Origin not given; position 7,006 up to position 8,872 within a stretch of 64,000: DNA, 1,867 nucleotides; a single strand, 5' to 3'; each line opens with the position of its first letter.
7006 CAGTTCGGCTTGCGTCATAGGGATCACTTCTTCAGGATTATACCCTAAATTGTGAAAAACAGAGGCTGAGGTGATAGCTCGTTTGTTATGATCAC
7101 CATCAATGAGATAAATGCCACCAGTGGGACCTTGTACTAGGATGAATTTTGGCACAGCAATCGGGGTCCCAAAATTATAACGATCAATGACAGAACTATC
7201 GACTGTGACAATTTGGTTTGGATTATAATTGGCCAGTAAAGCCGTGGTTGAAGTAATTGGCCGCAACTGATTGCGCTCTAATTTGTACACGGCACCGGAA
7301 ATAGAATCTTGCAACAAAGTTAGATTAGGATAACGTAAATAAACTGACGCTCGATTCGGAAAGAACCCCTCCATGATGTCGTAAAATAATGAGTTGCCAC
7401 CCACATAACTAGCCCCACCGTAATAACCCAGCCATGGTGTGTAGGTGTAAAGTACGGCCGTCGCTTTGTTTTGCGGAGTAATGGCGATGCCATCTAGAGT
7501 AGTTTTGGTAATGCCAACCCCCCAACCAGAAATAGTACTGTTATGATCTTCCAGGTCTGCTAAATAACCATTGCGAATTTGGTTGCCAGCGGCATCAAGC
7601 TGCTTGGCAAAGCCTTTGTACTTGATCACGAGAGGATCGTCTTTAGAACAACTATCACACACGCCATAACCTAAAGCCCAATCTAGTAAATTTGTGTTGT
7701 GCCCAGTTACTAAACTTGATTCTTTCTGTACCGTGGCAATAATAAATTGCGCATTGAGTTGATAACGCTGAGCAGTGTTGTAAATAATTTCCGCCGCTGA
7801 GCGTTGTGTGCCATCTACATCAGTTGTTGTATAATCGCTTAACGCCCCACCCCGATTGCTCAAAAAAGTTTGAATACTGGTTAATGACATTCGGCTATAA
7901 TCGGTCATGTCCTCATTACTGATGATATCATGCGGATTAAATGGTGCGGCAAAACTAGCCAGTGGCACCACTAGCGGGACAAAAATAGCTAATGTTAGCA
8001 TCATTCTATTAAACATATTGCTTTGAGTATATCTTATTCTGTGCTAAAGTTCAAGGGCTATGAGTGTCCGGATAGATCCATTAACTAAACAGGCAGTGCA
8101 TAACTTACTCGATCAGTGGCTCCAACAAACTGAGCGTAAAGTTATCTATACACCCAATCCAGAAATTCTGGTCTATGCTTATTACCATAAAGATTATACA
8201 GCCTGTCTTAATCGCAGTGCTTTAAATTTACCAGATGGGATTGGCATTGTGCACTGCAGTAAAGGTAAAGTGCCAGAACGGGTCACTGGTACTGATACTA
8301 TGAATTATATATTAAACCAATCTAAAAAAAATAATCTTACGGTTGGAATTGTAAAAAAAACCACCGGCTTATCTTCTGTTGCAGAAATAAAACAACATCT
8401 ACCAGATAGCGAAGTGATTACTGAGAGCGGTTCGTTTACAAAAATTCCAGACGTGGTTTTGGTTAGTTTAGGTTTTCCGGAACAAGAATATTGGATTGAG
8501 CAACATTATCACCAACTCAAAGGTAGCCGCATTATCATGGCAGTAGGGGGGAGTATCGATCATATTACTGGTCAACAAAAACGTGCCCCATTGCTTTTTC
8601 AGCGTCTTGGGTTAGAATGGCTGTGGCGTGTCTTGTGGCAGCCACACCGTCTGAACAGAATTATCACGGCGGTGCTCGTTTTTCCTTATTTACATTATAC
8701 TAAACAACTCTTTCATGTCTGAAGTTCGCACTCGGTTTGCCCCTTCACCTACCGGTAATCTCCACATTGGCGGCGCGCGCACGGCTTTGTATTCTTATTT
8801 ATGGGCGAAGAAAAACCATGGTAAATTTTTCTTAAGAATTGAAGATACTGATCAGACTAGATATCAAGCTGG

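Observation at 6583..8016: Secreted 477-aa protein with four tandem ~55-aa repeats of an unassigned motif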

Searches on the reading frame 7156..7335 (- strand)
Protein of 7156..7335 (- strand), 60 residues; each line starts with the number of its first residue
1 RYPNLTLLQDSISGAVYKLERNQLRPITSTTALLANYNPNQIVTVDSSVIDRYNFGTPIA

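Call 36: search_solved_structures(query=A2, max_evalue=10, show_alignments=4)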
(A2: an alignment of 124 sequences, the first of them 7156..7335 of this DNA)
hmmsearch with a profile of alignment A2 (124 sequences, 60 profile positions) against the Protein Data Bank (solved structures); distinct sequences matched with E-value up to 10: 6.
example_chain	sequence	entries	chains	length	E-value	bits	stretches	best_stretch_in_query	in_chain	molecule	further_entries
4den_A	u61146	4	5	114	0.32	14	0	19-40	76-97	Actinohivin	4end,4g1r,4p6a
4kk7_A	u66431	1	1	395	0.34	13.9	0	6-58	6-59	ESX-1 secretion system protein eccB1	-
3a07_A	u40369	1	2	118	0.37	13.8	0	19-40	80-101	Actinohivin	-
3x3m_A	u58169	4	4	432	0.44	13.6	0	6-58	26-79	ESX-1 secretion system protein EccB1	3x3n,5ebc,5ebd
2o5r_A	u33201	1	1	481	0.89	12.6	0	22-56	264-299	Glutamyl-tRNA synthetase 1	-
4ip3_A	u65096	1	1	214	1.8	11.6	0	29-55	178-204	ORF169b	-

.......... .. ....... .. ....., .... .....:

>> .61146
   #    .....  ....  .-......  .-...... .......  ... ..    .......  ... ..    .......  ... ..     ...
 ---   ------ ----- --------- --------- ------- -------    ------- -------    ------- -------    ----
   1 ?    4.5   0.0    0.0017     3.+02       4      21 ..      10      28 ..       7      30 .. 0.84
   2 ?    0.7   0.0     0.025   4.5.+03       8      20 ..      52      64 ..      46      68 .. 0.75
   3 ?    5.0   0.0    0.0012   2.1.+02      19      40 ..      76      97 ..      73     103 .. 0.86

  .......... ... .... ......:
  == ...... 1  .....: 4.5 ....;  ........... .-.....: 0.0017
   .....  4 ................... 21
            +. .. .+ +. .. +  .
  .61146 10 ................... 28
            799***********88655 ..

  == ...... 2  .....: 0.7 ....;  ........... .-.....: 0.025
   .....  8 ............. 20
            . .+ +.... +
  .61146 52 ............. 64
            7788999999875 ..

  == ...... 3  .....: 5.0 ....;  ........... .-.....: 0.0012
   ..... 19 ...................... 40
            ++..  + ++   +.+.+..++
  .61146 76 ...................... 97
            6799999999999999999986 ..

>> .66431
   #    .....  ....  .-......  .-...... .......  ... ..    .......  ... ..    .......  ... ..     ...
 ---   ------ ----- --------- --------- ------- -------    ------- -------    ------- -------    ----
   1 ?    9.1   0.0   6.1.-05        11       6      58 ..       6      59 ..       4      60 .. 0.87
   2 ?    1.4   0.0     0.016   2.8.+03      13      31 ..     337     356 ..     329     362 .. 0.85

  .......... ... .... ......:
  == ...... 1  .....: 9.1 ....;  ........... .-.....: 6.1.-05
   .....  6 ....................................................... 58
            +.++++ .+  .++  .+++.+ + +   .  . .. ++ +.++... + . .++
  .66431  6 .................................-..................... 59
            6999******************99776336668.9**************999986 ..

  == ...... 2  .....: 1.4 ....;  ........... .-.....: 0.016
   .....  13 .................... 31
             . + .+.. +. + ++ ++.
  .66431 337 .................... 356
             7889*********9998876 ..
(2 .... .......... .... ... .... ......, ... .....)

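Call 45: search_protein_representatives(alignment_id=A2)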
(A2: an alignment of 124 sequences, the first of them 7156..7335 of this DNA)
Query: 124 sequences, 60 profile positions. Proteins with E-value up to 0.001 (for the whole library): 8011; up to 1e-10: 3623; up to 1e-30: 634. The best 150 are listed.
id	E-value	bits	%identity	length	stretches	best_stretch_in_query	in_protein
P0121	1.6e-260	857.3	-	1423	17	2-57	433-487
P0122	1.4e-133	450.8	-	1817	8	2-59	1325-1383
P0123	5.5e-128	432.9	-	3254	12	2-57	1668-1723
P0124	2.2e-101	347.7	-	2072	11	6-59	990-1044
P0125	6.3e-100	343.0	-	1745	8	2-59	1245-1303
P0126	1.7e-93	322.4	-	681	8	2-60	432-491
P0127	9.2e-91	313.7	-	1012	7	2-59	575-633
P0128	1.9e-88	306.2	-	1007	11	3-56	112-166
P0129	6.6e-88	304.5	-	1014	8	2-59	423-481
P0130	2.5e-87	302.7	-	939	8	2-59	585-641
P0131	1.6e-86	300.0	-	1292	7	2-59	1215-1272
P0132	4.3e-85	295.5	-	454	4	2-59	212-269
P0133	1.1e-84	294.2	-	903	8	2-59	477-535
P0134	5.2e-84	292.0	-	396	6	2-59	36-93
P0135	7.6e-84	291.5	-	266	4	2-59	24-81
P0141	6.0e-81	282.2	-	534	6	2-59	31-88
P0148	4.1e-75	263.5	-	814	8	3-59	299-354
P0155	2.7e-72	254.5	-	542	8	1-58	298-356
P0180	6.3e-63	224.5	-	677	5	1-59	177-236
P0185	1.6e-62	223.2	-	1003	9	2-59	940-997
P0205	3.9e-60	215.6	-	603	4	3-59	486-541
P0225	9.2e-57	204.8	-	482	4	1-58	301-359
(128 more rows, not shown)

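Call 50: search_protein_families(library=pfam, alignment_id=A3, max_evalue=0.00001)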
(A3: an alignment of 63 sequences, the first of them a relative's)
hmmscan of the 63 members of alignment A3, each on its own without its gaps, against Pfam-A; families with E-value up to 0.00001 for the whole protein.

A. member 1, P0241 (364 aa): 0 families

B. families by the number of members that match (of 63 scanned): 24 families
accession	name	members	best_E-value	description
PF08486.15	SpoIID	19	5.4e-18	Stage II sporulation protein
PF01510.30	Amidase_2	18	1.4e-17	N-acetylmuramoyl-L-alanine amidase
PF05108.18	T7SS_ESX1_EccB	5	8.8e-17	Type VII secretion system ESX-1, transport TM domain B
PF00082.27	Peptidase_S8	4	1.5e-64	Subtilase family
PF01551.29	Peptidase_M23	3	2.3e-17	Peptidase family M23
PF01832.25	Glucosaminidase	2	1.5e-14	Mannosyl-glycoprotein endo-beta-N-acetylglucosaminidase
PF00963.24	Cohesin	2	9.3e-13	Cohesin domain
PF19077.6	Big_13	2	3.1e-06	Bacterial Ig-like domain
PF05345.18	He_PIG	1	3.1e-35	Putative Ig domain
PF02557.22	VanY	1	8.7e-25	D-alanyl-D-alanine carboxypeptidase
PF00188.32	CAP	1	9e-23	Cysteine-rich secretory protein family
PF08310.17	LGFP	1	2.2e-20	LGFP repeat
PF00565.23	SNase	1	5.7e-19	Staphylococcal nuclease homologue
PF05257.22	CHAP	1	1.3e-14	CHAP domain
PF16158.11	N_BRCA1_IG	1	1.3e-11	Ig-like domain from next to BRCA1 gene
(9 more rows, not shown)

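Call 62: list_cluster_members(proteins=[P0121, P0127, P0130, P0133, P0134, P0141, P0148, P0180, P0185, P0205])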
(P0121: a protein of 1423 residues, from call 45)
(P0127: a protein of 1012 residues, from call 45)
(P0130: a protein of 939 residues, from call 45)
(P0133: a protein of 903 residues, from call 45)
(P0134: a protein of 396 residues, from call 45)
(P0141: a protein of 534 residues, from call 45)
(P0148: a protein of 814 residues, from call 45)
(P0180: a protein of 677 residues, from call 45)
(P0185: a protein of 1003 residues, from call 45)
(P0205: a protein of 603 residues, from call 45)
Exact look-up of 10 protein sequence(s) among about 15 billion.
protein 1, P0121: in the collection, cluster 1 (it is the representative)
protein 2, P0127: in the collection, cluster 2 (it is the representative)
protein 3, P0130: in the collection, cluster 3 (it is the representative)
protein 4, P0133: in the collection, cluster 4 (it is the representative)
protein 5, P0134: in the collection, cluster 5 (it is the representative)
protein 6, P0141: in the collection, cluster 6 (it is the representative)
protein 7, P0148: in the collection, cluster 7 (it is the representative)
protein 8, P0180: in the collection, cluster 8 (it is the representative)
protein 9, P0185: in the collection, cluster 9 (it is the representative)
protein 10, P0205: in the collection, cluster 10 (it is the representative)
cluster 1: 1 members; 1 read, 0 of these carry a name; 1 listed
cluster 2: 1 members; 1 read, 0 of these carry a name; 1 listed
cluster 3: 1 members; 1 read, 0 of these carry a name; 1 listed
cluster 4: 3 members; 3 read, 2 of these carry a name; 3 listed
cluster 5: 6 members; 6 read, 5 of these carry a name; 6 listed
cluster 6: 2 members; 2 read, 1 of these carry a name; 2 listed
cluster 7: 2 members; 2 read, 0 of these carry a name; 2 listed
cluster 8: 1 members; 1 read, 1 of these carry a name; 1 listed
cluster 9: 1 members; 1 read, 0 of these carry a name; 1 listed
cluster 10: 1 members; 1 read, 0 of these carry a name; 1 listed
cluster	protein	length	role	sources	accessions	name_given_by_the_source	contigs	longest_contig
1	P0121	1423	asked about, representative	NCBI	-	-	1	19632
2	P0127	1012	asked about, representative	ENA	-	-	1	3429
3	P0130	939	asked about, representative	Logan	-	-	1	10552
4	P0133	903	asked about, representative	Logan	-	-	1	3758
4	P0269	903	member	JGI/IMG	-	stage II sporulation protein D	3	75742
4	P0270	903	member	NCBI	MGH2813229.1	MAG: SpoIID/LytB domain-containing protein [Actinomycetota bacterium]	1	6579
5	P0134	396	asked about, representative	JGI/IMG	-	hypothetical protein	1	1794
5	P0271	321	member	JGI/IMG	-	hypothetical protein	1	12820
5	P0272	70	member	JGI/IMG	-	hypothetical protein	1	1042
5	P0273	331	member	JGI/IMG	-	hypothetical protein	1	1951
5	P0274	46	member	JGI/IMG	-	hypothetical protein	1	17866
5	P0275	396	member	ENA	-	-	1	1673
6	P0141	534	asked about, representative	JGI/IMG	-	micrococcal nuclease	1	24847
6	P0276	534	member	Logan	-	-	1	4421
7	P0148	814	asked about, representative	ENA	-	-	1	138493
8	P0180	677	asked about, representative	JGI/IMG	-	surface antigen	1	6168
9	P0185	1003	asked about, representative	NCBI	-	-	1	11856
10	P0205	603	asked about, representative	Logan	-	-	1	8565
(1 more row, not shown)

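Call 71: search_protein_families(library=pfam, proteins=[P0225, P0134, P0141, P0126, P0155, P0180, P0205, P0133, P0127, P0148], max_evalue=0.0001)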
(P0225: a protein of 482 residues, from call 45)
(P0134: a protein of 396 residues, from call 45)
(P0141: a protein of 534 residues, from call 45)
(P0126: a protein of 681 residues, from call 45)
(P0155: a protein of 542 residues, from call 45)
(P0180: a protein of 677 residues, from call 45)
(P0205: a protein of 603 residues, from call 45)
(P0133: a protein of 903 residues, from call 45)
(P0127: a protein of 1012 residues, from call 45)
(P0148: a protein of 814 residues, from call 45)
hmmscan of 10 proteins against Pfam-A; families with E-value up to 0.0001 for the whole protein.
P0225 (482 aa): 0 families

P0134 (396 aa): 0 families

P0141 (534 aa): 1 family
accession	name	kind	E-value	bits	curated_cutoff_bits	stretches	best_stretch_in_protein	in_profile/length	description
PF00565.23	SNase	-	5.7e-19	69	21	1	419-528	2-107/107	Staphylococcal nuclease homologue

P0126 (681 aa): 1 family
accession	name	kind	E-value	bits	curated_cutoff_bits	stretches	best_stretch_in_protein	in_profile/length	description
PF00188.32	CAP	-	9e-23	81.8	21.1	1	59-178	1-117/117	Cysteine-rich secretory protein family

P0155 (542 aa): 0 families

P0180 (677 aa): 2 families
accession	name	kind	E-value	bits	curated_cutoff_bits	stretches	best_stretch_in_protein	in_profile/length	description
PF05108.18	T7SS_ESX1_EccB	-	8.8e-17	61.4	27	0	180-244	183-247/474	Type VII secretion system ESX-1, transport TM domain B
PF05257.22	CHAP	-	1.3e-14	54.9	26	1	45-118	6-81/81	CHAP domain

P0205 (603 aa): 1 family
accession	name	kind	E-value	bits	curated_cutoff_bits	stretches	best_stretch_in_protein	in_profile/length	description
PF01510.30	Amidase_2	-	1.4e-17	64.7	26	1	202-345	3-131/131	N-acetylmuramoyl-L-alanine amidase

P0133 (903 aa): 1 family
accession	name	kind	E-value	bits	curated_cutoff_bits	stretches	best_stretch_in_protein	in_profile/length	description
PF08486.15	SpoIID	-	1.9e-11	44.9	23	1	197-288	8-97/97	Stage II sporulation protein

P0127 (1012 aa): 2 families
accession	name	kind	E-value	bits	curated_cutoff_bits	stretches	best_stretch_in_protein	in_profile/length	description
PF08486.15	SpoIID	-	1.8e-15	57.8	23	1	821-914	3-97/97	Stage II sporulation protein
PF01510.30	Amidase_2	-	3.1e-12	47.4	26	1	61-251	4-131/131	N-acetylmuramoyl-L-alanine amidase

P0148 (814 aa): 1 family
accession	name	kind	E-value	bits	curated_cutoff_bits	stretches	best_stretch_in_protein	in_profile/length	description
PF05108.18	T7SS_ESX1_EccB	-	1.7e-07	30.7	27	0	467-521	171-226/474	Type VII secretion system ESX-1, transport TM domain B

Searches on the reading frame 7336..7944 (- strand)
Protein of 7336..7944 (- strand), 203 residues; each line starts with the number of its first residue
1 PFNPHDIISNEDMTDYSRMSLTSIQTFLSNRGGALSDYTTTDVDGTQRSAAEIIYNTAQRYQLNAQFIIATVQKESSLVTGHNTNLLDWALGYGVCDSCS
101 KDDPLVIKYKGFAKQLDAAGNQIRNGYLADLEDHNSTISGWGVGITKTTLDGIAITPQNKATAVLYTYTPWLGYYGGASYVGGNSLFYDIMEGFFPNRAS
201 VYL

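Call 30: search_protein_families(library=phrogs, proteins=[window:7336-7944:-], max_evalue=1)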
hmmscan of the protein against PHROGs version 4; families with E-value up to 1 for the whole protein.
window:7336-7944:- (203 aa): 1 family
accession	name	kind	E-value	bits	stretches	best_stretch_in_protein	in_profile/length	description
phrog_34046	-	unknown function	0.026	14.9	1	67-159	65-146/252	-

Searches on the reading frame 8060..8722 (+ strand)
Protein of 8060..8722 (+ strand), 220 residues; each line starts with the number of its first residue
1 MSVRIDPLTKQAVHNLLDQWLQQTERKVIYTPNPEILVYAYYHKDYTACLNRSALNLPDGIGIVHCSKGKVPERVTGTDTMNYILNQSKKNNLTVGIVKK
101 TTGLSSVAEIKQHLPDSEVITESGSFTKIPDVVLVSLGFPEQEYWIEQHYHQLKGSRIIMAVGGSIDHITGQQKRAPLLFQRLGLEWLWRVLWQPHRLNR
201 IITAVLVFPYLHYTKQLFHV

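Call 24: search_protein_families(library=pfam, proteins=[window:8060-8722:+], max_evalue=0.001)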
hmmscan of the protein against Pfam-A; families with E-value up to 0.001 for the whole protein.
window:8060-8722:+ (220 aa): 1 family
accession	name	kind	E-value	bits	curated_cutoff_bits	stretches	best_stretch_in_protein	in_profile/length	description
PF03808.19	Glyco_tran_WecG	-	1.6e-33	116.3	27.4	1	54-201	2-167/168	Glycosyl transferase WecG/TagA/CpsF family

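Call 67: search_protein_families(library=ncbifam, proteins=[window:8060-8722:+], max_evalue=0.00001)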
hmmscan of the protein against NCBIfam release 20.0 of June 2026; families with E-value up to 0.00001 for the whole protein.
window:8060-8722:+ (220 aa): 4 families
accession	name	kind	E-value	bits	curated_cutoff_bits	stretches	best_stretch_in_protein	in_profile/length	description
NF041710.1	UDPacetylman_taseTarA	equivalog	1.5e-33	116.3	350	1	2-202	13-231/247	N-acetylglucosaminyldiphosphoundecaprenol N-acetyl-beta-D-mannosaminyltransferase TarA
TIGR00696.1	wecG_tagA_cpsF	superfamily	1.1e-26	93.6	69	1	50-202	3-173/178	WecB/TagA/CpsF family glycosyltransferase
NF002980.1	PRK03692.1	equivalog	1.7e-21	76.8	323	1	131-217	156-240/240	lipopolysaccharide N-acetylmannosaminouronosyltransferase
NF041872.1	EPS_EpsA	equivalog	1.5e-18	67.1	500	1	128-200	170-241/265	exopolysaccharide biosynthesis glycosyltransferase EpsA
